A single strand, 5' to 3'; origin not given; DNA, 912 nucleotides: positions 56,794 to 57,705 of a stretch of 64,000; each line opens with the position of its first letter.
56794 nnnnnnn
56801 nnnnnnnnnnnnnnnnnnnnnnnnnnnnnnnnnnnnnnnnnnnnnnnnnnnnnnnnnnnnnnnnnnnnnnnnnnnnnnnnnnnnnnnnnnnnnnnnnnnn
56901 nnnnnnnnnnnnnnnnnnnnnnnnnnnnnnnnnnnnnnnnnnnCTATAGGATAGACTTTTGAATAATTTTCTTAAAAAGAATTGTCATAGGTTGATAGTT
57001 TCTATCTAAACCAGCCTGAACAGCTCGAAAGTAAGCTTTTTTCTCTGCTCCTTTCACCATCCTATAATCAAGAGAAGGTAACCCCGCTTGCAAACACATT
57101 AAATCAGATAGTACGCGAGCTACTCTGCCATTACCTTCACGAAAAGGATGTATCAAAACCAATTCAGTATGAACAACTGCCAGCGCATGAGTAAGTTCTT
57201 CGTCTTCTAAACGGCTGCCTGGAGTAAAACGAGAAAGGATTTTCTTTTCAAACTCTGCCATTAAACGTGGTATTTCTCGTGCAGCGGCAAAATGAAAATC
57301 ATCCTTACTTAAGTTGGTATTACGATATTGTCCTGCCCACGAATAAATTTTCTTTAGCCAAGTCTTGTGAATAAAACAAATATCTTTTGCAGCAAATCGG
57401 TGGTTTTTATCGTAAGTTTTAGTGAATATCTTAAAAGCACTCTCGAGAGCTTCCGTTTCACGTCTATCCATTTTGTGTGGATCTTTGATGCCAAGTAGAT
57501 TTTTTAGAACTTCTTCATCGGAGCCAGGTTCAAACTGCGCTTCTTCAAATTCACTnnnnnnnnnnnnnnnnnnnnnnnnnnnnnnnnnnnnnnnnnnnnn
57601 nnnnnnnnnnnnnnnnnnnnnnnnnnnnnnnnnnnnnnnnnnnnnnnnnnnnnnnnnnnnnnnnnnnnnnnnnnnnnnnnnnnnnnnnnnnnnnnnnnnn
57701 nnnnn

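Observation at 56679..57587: Roughly 850-bp islet bounded by a 30-bp duplication of the tRNA-Arg 3' end, carrying a class-I Fic toxin gene and no integrase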

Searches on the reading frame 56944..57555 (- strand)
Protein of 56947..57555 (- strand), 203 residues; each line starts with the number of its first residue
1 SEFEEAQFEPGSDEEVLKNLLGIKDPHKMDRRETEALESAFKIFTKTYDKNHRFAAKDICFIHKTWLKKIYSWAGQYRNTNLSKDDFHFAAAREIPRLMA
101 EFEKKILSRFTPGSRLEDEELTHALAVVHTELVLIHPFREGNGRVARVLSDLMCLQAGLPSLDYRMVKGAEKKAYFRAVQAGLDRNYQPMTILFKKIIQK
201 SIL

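Call 6: search_protein_families(library=pfam, proteins=[window:56944-57471:-], max_evalue=1)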
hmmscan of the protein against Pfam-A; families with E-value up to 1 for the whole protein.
window:56944-57471:- (175 aa): 1 family
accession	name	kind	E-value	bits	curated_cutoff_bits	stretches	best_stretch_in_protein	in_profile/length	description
PF02661.23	Fic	-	1.4e-18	68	24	1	28-125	4-92/93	Fic/DOC family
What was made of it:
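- Checked: The 175-aa ORF at 56944-57471 (-) matches Pfam Fic PF02661 (E 1.4e-18, call 6) and contains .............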

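Call 7: find_homologous_proteins(query=window:56944-57471:-)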
Query window:56944-57471:- (175 aa): 3539 proteins with E <= 0.001 among 3598 candidates; the best 120 are listed.
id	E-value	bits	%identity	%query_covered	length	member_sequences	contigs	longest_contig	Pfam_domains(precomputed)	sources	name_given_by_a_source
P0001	3.7e-112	389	100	100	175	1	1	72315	PF02661.24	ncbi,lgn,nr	ncbi:MAG: Fic family protein [Gammaproteobacteria bacterium]|nr:Fic family protein [Gammaproteobacte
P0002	5.2e-77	275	69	99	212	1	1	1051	PF02661.24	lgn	-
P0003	1.3e-63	232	60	97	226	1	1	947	PF02661.24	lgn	-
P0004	3.7e-63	230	62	99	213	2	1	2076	PF02661.24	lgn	-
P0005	1.0e-62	229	61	100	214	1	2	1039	PF02661.24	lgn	-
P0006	2.5e-61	224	61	99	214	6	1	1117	PF02661.24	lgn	-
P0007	4.1e-61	223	60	97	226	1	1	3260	PF02661.24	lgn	-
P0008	4.5e-61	223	72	81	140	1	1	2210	PF02661.24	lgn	-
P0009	3.3e-60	221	58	99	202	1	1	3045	PF02661.24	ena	-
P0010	5.8e-60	220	57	99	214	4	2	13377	PF02661.24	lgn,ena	-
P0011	8.8e-60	219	58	99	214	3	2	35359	PF02661.24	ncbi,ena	-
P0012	1.8e-59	218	56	98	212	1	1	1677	PF02661.24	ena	-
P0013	1.9e-59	218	59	99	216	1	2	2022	PF02661.24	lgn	-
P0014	2.7e-59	218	54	99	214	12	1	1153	PF02661.24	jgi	-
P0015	4.8e-59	217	59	99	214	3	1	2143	PF02661.24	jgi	-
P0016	5.2e-59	217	57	99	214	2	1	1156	PF02661.24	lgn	-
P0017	5.8e-59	216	60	99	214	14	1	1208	PF02661.24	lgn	-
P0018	5.9e-59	216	59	99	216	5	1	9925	PF02661.24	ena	-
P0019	6.4e-59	216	57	91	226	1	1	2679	PF02661.24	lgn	-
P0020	6.5e-59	216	56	99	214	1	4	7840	PF02661.24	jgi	jgi:cell filamentation protein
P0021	1.2e-58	215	58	98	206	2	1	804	PF02661.24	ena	-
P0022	1.2e-58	215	54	99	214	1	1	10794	PF02661.24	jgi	jgi:cell filamentation protein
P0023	1.3e-58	215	56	99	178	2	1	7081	PF02661.24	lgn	-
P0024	1.4e-58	215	57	100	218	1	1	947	PF02661.24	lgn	-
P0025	1.9e-58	215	57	100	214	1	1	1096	PF02661.24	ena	-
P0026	1.9e-58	215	58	99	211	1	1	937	PF02661.24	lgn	-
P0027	2.2e-58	215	56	99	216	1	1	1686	PF02661.24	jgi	jgi:cell filamentation protein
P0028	2.3e-58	215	58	99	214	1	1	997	PF02661.24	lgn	-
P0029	2.3e-58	215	56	99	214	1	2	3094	PF02661.24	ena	-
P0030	2.3e-58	215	57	99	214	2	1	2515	PF02661.24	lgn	-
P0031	2.7e-58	214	57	99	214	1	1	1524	PF02661.24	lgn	-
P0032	2.8e-58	214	57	99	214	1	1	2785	PF02661.24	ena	-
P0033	2.9e-58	214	59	99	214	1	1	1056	PF02661.24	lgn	-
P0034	3.0e-58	214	59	99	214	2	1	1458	PF02661.24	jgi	jgi:cell filamentation protein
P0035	3.3e-58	214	57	99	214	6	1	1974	PF02661.24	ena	-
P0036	3.6e-58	214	55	99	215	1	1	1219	PF02661.24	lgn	-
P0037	3.8e-58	214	58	100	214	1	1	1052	PF02661.24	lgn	-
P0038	4.0e-58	214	58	99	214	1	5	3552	PF02661.24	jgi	-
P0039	4.5e-58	214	56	98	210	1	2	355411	PF02661.24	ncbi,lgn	-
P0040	4.7e-58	214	57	99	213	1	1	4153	PF02661.24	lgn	-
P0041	5.2e-58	213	56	99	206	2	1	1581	PF02661.24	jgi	jgi:cell filamentation protein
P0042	5.6e-58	213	57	99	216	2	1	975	PF02661.24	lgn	-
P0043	5.7e-58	213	57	99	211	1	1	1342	PF02661.24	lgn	-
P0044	6.0e-58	213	56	99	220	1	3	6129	PF02661.24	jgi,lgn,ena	-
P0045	6.0e-58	213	58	99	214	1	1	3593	PF02661.24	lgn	-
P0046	6.9e-58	213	59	99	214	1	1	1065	PF02661.24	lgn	-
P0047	7.6e-58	213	58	100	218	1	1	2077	PF02661.24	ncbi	ncbi:MAG: Fic family protein [Alphaproteobacteria bacterium]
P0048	8.4e-58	213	55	100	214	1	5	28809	PF02661.24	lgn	-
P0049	8.5e-58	213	57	100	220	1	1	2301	PF02661.24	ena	-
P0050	8.8e-58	213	58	99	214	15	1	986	PF02661.24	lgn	-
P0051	9.1e-58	213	58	99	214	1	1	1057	PF02661.24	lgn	-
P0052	9.2e-58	213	58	99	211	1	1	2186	PF02661.24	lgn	-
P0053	9.5e-58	213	55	99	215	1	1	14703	PF02661.24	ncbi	ncbi:MAG: Fic family protein [Thermodesulfobacteriota bacterium]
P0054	9.7e-58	212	58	99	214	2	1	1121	PF02661.24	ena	-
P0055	9.7e-58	212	57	99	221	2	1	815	PF02661.24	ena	-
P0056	9.8e-58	212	57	100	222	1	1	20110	PF02661.24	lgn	-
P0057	1.0e-57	212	58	99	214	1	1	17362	PF02661.24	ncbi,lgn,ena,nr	ncbi:MAG TPA: Fic family protein [Nitrospira sp.]|nr:Fic family protein [Nitrospira sp.]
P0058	1.0e-57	212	56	100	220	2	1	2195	PF02661.24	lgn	-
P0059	1.1e-57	212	58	99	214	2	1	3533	PF02661.24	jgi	-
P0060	1.1e-57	212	56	99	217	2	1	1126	PF02661.24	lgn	-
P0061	1.1e-57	212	58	99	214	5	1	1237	PF02661.24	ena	-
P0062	1.2e-57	212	58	99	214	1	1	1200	PF02661.24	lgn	-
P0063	1.2e-57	212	56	99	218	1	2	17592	PF02661.24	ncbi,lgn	-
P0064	1.2e-57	212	57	99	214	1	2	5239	PF02661.24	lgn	-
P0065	1.2e-57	212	57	99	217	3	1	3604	PF02661.24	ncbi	ncbi:MAG: Fic family protein [Nitrospirota bacterium]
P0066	1.2e-57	212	57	99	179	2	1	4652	PF02661.24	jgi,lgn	-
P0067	1.2e-57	212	54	98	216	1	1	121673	PF02661.24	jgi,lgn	jgi:cell filamentation protein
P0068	1.3e-57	212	57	99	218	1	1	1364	PF02661.24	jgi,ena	-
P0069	1.4e-57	212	57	99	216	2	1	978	PF02661.24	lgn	-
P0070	1.4e-57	212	57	99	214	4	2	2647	PF02661.24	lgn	-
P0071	1.5e-57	212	56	99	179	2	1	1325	PF02661.24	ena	-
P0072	1.5e-57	212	56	99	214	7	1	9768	PF02661.24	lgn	-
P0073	1.6e-57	212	55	99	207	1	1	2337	PF02661.24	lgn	-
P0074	1.6e-57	212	57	99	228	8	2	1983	PF02661.24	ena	-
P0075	1.7e-57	212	56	99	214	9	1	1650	PF02661.24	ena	-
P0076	1.8e-57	212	55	99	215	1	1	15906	PF02661.24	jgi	-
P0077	1.8e-57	212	57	99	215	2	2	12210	PF02661.24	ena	-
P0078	1.8e-57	212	57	99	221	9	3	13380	PF02661.24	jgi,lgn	jgi:cell filamentation protein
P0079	1.9e-57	212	56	99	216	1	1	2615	PF02661.24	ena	-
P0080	1.9e-57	212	56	99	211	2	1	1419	PF02661.24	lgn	-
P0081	2.0e-57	211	56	99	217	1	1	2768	PF02661.24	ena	-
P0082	2.1e-57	211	57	99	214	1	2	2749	PF02661.24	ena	-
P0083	2.2e-57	211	59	99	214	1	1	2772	PF02661.24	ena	-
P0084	2.3e-57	211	57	99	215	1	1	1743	PF02661.24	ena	-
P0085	2.3e-57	211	57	99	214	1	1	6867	PF02661.24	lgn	-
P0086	2.4e-57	211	55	99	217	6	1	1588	PF02661.24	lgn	-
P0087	2.5e-57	211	60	97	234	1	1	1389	PF02661.24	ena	-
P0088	2.6e-57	211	56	99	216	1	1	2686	PF02661.24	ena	-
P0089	2.7e-57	211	55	99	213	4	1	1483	PF02661.24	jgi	jgi:cell filamentation protein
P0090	2.8e-57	211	55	99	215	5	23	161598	PF02661.24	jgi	-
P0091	2.8e-57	211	55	99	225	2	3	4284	PF02661.24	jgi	-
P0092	2.9e-57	211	58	99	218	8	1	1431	PF02661.24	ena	-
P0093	3.1e-57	211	55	99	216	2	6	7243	PF02661.24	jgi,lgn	-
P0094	3.4e-57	211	58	99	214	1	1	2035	PF02661.24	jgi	jgi:cell filamentation protein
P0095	3.5e-57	211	56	99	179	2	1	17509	PF02661.24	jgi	-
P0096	3.5e-57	211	57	100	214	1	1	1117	PF02661.24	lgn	-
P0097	3.5e-57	211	56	99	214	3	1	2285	PF02661.24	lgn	-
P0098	3.9e-57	211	56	99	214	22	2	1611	PF02661.24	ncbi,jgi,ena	jgi:cell filamentation protein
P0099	4.2e-57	210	55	99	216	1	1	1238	PF02661.24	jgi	jgi:cell filamentation protein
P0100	4.3e-57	210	57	99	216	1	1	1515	PF02661.24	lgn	-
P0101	4.6e-57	210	55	99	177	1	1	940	PF02661.24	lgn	-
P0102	4.6e-57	210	56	99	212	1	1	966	PF02661.24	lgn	-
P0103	4.7e-57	210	56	99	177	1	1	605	PF02661.24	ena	-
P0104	4.9e-57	210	55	99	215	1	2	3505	PF02661.24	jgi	jgi:cell filamentation protein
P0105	4.9e-57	210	56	99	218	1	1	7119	PF02661.24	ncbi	-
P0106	4.9e-57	210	56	99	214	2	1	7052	PF02661.24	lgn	-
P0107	5.0e-57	210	57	99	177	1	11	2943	PF02661.24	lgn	-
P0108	5.0e-57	210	57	99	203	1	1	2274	PF02661.24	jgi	-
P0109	5.0e-57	210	57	99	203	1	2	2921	PF02661.24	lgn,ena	-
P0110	5.1e-57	210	56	100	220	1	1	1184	PF02661.24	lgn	-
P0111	5.2e-57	210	56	99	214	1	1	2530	PF02661.24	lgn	-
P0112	5.3e-57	210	56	99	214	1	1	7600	PF02661.24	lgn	-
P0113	5.5e-57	210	58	99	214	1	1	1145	PF02661.24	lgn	-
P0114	5.6e-57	210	57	99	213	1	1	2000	PF02661.24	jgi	-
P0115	5.6e-57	210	56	99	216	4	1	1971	PF02661.24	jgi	jgi:cell filamentation protein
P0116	5.9e-57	210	57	99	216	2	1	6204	PF02661.24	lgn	-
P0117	6.1e-57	210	57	99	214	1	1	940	PF02661.24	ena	-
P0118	6.6e-57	210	56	99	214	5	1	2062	PF02661.24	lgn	-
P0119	6.8e-57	210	57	99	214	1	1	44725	PF02661.24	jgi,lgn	-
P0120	7.0e-57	210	57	99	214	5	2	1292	PF02661.24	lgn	-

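Call 8: find_encoding_contigs(protein=window:56944-57471:-, flank=10000, max_places=10)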
Protein window:56944-57471:- (175 aa): 1 contig read that carries it; 1 place shown.
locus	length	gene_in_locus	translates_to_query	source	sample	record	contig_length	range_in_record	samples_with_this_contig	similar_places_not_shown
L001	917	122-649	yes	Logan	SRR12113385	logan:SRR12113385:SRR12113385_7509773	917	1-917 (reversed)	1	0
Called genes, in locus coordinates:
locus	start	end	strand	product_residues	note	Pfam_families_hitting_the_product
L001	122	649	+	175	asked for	PF02661:Fic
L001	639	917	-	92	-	?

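Call 17: find_encoding_contigs(protein=P0002, flank=5000, max_places=4)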
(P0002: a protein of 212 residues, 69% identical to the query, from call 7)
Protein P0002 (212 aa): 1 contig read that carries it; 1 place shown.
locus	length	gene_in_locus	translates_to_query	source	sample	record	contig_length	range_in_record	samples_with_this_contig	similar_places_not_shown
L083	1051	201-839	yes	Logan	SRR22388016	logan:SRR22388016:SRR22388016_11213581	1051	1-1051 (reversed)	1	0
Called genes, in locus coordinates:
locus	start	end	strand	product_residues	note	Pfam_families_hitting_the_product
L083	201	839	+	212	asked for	PF02661:Fic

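Call 18: find_encoding_contigs(protein=P0011, flank=6000, max_places=4)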
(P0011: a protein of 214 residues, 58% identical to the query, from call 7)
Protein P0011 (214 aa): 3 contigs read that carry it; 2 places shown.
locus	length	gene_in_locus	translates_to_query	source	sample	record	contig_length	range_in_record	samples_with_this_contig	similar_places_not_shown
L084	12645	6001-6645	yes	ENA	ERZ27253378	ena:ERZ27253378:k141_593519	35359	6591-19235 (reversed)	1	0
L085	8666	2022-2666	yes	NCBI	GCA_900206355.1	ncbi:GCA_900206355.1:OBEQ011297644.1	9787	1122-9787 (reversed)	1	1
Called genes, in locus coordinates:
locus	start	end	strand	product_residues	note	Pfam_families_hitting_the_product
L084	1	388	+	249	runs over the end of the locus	PF07505:DUF5131, PF17338:GP88 (weak)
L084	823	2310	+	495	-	PF02696:SelO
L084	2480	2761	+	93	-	PF05015:HigB-like_toxin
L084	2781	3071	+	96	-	PF01381:HTH_3, PF12844:HTH_19 (weak), PF13443:HTH_26 (faint)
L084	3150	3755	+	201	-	PF13338:AbiEi_4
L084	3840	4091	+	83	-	PF04255:DUF433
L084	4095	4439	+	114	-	PF01927:Mut7-C (weak), PF18480:DUF5615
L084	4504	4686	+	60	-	-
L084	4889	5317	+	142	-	PF09994:T6SS_Tle1-like_cat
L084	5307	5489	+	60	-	-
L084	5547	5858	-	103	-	-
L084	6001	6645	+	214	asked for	PF02661:Fic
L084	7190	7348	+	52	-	PF09994:T6SS_Tle1-like_cat (weak)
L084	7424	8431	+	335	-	PF02661:Fic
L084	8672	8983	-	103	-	PF13560:HTH_31 (weak), PF01381:HTH_3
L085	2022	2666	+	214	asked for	PF02661:Fic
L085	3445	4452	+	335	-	PF02661:Fic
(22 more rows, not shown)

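Call 19: find_encoding_contigs(protein=P0039, flank=6000, max_places=4)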
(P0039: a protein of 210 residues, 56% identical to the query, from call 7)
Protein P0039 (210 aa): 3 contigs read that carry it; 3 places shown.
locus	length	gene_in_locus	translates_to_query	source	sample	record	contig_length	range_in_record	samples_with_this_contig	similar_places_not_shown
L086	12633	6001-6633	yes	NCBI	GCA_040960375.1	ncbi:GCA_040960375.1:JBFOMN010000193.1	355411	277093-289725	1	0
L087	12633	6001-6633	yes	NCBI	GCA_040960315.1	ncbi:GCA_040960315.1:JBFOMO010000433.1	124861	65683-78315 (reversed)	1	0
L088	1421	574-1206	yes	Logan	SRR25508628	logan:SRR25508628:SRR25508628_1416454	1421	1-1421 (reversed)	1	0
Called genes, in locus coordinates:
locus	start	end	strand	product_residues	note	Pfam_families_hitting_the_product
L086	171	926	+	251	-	PF01988:VIT1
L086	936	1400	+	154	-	-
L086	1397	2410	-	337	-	PF02661:Fic, PF12802:MarR_2 (faint)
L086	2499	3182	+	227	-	PF02965:Met_synt_B12 (weak)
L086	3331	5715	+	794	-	PF02574:S-methyl_trans, PF00809:Pterin_bind, PF02607:B12-binding_2, PF02310:B12-binding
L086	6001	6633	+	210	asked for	PF02661:Fic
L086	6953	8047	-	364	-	PF02517:Rce1-like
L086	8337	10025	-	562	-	PF00805:Pentapeptide (faint), PF13599:Pentapeptide_4 (faint)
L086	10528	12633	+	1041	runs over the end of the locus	PF03477:ATP-cone, PF00317:Ribonuc_red_lgN, PF02867:Ribonuc_red_lgC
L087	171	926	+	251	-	PF01988:VIT1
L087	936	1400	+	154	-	-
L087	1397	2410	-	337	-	PF02661:Fic, PF12802:MarR_2 (faint)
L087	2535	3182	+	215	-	PF02965:Met_synt_B12 (weak)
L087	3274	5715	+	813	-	PF02574:S-methyl_trans, PF00809:Pterin_bind, PF02607:B12-binding_2, PF02310:B12-binding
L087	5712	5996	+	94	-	PF00111:Fer2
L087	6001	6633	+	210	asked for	PF02661:Fic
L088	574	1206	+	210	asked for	PF02661:Fic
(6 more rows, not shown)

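Call 24: search_protein_families(library=ncbifam, proteins=[window:56944-57471:-, P0002], max_evalue=10)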
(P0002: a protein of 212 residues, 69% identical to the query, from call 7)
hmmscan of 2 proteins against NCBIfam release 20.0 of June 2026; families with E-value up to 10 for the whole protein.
window:56944-57471:- (175 aa): 6 families
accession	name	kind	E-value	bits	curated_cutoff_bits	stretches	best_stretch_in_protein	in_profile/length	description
NF007672.0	PRK10347.1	equivalog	3.6e-16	59.5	181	1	30-172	58-195/200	putative adenosine monophosphate-protein transferase Fic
NF046029.1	ProtAdlyltaseNmFic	equivalog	7.7e-15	55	230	1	4-153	4-139/177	protein adenylyltransferase Fic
TIGR02613.1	mob_myst_B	hypoth_equivalog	3e-12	46.8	124.4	1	4-162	26-181/186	mobile mystery protein B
NF045983.1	ProtAdnltaseVbhT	equivalog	2.7e-10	39.9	800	1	24-140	52-166/419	type II toxin-antitoxin system protein adenylyltransferase VbhT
NF041381.1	XopAC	subfamily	6.4e-07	28.4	450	1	56-137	341-420/451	XopAC/AvrAC family type III secretion system effector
NF046030.1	ProtAdlyltaseSoFic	equivalog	1e-05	24.7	550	1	96-134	181-219/361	protein adenylyltransferase Fic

P0002 (212 aa): 7 families
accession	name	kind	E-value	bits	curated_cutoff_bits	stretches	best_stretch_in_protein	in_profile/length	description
NF007672.0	PRK10347.1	equivalog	4.2e-17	62.5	181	1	22-209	16-195/200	putative adenosine monophosphate-protein transferase Fic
TIGR02613.1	mob_myst_B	hypoth_equivalog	1.1e-14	54.8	124.4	1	32-199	17-181/186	mobile mystery protein B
NF046029.1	ProtAdlyltaseNmFic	equivalog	1e-12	48.1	230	1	64-177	28-129/177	protein adenylyltransferase Fic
NF045983.1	ProtAdnltaseVbhT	equivalog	2.7e-12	46.6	800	1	23-179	15-168/419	type II toxin-antitoxin system protein adenylyltransferase VbhT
NF041381.1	XopAC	subfamily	7.5e-08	31.5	450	1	97-208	345-449/451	XopAC/AvrAC family type III secretion system effector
NF046030.1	ProtAdlyltaseSoFic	equivalog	1.6e-05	24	550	1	127-169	176-217/361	protein adenylyltransferase Fic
TIGR01550.1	DOC_P1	subfamily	0.054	13.7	38.65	1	128-157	49-78/122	type II toxin-antitoxin system death-on-curing family toxin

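Call 25: search_protein_families(library=padloc, proteins=[window:56944-57471:-, P0002], max_evalue=1)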
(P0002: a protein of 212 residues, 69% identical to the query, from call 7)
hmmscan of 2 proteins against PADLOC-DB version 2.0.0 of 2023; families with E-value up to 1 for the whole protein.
window:56944-57471:- (175 aa): 10 families
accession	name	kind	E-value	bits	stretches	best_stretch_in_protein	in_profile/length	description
PDLC04839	PDC-S04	-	5.4e-65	216.9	1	1-171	34-203/205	-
PDLC04838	PDC-S04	-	4.5e-30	103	1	10-172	48-204/209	-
PDLC03963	SoFic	-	1.9e-15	55.1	1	7-135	95-221/361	-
PDLC04842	PDC-S04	-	5.3e-15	53.7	1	5-157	20-158/202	-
PDLC04841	PDC-S04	-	8.3e-14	49.9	1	25-157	139-256/292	-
PDLC04840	PDC-S04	-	9.6e-12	43.1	1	10-167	58-209/227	-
PDLC04837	PDC-S04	-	1.7e-09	35.3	1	44-169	107-223/234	-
PDLC04836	PDC-S04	-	5.4e-08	30.3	1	90-154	151-212/244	-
PDLC05078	PDC-S72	-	7.7e-08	29.8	1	3-121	77-200/377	-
PDLC04966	PDC-S24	-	8.3e-05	19.6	1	91-122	302-332/497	-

P0002 (212 aa): 10 families
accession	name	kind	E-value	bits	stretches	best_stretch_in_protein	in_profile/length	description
PDLC04839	PDC-S04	-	1.4e-79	264.5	1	5-209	2-204/205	-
PDLC04838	PDC-S04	-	8.3e-37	125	1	22-209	23-204/209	-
PDLC03963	SoFic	-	3.2e-17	61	1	47-171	102-220/361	-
PDLC04840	PDC-S04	-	1.5e-15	55.5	1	46-205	57-210/227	-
PDLC04842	PDC-S04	-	1.2e-13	49.2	1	27-188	4-152/202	-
PDLC04836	PDC-S04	-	1.4e-12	45.4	1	84-204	116-224/244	-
PDLC04841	PDC-S04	-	1.7e-12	45.6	1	69-205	146-266/292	-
PDLC04837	PDC-S04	-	1.7e-12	45.1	1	68-205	95-222/234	-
PDLC05078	PDC-S72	-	1.5e-05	22.3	1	61-154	98-196/377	-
PDLC04966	PDC-S24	-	1.6e-05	22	1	99-161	278-334/497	-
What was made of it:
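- Closest known: PADLOC candidate defence system PDC-S04. Same: The window Fic matches model PDLC04839 with E 5e-65, and the full-length homolog matches with E 1e-79 (call 25).
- PADLOC model PDLC04839 matches window aa 1-171 to profile positions 34-203 of 205 (call 25).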

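Call 28: find_related_loci(query=A1, collection=viral_contigs, flank=4000)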
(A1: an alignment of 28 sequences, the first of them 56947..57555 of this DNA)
Query A1 (203 aa) in viral_contigs; peptide patterns used: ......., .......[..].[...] (x = any residue, [..] = any of these).
118 stretches matched a pattern; 91 encode a relative of the query (tblastn E <= 1e-3); the best 80 are kept; 80 distinct loci.
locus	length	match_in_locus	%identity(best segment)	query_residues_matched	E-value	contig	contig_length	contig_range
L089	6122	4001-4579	44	5-198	2e-45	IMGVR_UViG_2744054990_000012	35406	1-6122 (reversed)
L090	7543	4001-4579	44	5-198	3e-45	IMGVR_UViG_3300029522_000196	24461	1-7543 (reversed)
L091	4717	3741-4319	44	5-198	2e-45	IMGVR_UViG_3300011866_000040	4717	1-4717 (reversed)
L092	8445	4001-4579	44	5-198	2e-45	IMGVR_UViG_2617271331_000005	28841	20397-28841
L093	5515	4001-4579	43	5-198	2e-44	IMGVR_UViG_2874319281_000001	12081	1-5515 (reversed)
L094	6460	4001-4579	44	5-198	6e-44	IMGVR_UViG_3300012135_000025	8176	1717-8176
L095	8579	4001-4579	42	5-198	4e-44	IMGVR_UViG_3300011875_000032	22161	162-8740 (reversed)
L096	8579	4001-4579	42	5-198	1e-43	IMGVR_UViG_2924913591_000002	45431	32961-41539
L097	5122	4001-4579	42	5-198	2e-43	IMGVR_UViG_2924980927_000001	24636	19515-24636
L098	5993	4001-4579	42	5-198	2e-43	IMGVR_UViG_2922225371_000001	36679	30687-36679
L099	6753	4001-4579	42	5-198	4e-43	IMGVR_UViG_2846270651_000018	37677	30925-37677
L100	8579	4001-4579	41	5-198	3e-42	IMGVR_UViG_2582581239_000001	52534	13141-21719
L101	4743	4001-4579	40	5-198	1e-38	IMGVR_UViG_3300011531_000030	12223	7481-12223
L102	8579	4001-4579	37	5-198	6e-37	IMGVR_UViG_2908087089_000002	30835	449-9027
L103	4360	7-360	48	80-198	6e-28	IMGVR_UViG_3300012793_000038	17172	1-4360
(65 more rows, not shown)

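Call 29: find_related_loci(query=A1, collection=metagenome_contigs, flank=4000)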
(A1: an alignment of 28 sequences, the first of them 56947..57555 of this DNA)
Query A1 (203 aa) in metagenome_contigs; peptide patterns used: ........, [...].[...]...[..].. (x = any residue, [..] = any of these).
600 stretches matched a pattern (row limit reached: there are more); 577 encode a relative of the query (tblastn E <= 1e-3); the best 80 are kept; 80 distinct loci.
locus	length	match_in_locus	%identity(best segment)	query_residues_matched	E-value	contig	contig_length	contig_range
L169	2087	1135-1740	58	1-202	1e-79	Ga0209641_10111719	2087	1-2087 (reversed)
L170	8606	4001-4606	58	1-202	7e-77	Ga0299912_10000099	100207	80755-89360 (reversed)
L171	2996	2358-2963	57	1-202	1e-77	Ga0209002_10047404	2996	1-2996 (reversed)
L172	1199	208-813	57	1-202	2e-81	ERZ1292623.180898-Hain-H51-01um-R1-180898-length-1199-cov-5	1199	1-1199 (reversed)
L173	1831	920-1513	58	5-202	6e-78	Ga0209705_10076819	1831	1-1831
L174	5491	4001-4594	59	5-202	4e-75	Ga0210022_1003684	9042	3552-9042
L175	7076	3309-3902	59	5-202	5e-75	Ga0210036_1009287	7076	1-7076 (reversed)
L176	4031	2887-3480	58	5-202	2e-74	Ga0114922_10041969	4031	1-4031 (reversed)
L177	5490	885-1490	55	1-202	1e-74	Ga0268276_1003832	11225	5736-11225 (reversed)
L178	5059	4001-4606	56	1-202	9e-75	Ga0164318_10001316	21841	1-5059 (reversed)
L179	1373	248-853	56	1-202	4e-79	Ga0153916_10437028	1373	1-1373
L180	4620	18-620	55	1-201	5e-74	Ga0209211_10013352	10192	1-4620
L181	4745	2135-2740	56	1-202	5e-74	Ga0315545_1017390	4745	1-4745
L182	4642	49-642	56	5-202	8e-74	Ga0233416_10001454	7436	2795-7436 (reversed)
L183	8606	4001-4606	55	1-202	2e-73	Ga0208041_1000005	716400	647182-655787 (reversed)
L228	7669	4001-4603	55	1-201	2e-70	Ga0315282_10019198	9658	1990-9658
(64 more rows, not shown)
